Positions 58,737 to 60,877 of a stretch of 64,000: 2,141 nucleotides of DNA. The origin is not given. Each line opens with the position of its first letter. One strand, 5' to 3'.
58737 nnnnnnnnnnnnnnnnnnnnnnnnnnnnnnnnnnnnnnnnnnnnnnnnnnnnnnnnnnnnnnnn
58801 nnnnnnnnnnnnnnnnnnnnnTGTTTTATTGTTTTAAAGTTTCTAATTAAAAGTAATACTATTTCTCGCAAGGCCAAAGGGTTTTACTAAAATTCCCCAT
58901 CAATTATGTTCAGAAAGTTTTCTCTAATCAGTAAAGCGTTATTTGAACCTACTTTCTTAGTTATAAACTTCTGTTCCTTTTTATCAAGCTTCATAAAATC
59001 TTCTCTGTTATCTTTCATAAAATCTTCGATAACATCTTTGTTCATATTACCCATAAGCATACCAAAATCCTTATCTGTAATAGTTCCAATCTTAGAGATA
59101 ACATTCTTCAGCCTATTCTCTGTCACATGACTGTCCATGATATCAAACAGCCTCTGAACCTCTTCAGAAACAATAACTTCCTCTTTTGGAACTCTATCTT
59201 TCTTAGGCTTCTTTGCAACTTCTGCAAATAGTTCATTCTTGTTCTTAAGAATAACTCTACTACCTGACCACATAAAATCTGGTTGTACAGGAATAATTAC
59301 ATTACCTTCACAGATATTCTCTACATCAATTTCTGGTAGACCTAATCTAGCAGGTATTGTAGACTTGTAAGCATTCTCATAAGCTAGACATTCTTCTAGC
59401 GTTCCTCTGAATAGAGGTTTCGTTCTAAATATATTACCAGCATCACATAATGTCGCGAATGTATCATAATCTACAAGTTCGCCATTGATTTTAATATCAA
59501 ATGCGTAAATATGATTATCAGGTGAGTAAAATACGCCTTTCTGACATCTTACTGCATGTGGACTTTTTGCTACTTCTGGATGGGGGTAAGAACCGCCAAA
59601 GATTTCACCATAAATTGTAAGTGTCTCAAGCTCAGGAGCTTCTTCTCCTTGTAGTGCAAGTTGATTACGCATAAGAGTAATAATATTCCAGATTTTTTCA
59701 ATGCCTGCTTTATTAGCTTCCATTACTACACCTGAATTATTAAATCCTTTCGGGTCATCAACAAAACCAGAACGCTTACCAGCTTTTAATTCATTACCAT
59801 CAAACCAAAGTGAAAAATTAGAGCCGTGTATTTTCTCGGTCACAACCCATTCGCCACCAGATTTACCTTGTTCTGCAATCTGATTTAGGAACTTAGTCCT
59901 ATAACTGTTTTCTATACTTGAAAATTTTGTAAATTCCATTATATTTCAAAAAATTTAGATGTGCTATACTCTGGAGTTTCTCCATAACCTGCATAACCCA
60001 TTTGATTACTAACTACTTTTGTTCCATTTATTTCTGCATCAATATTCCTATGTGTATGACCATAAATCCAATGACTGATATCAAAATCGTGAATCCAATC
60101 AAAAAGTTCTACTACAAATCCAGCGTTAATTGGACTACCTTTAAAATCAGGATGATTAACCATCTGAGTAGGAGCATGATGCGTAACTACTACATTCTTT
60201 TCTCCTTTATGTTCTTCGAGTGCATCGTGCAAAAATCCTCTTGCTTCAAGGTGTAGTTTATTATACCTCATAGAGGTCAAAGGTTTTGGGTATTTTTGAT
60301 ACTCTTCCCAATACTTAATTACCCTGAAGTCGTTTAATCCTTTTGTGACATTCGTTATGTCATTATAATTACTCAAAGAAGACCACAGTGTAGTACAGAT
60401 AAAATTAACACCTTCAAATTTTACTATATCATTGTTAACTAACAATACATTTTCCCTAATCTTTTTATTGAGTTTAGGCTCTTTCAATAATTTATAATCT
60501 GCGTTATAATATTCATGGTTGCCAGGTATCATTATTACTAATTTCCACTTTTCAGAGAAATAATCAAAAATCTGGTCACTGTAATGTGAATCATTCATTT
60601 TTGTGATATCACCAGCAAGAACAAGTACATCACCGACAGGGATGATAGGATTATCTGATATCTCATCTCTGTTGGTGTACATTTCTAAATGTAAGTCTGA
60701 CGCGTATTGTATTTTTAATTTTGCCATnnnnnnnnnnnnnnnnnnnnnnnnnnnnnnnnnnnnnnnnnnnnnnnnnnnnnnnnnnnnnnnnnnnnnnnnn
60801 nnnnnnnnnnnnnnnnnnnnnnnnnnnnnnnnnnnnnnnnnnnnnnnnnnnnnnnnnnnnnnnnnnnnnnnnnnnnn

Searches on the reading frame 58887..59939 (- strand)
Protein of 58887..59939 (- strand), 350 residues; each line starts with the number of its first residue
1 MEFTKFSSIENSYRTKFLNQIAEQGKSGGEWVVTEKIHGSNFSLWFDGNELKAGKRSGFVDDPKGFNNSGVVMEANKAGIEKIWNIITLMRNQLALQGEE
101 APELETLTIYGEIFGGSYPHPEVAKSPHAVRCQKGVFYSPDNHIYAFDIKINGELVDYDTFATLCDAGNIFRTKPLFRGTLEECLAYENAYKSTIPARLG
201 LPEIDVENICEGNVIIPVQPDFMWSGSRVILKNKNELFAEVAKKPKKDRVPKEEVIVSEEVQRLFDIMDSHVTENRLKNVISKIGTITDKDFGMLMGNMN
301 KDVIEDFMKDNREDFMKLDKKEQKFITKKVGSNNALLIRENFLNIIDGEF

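Call 9: search_protein_families(library=phrogs, proteins=[window:58887-59939:-], max_evalue=0.00001)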
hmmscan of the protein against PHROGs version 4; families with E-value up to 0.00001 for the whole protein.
window:58887-59939:- (350 aa): 2 families
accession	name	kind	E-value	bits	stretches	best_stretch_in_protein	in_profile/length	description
phrog_548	-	DNA, RNA and nucleotide metabolism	3.4e-67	228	1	1-347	1-340/341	RNA ligase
phrog_27723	-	DNA, RNA and nucleotide metabolism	2e-11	44.8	1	258-310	2-54/88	RNA ligase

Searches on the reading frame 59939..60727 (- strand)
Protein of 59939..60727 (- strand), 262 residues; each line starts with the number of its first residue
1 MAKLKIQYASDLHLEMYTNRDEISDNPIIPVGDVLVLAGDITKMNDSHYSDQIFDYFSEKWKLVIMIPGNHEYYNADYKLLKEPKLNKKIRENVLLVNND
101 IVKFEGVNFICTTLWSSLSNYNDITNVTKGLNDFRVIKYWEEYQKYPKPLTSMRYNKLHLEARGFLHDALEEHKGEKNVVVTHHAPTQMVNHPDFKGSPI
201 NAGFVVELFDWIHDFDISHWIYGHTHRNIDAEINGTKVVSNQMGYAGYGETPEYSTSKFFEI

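Call 40: search_protein_families(library=pfam, proteins=[window:59939-60727:-], max_evalue=0.001)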
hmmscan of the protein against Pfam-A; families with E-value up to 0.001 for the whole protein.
window:59939-60727:- (262 aa): 1 family
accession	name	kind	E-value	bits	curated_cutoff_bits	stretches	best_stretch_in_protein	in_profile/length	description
PF00149.33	Metallophos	-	1.1e-13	52.5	21.5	1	9-227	6-190/191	Calcineurin-like phosphoesterase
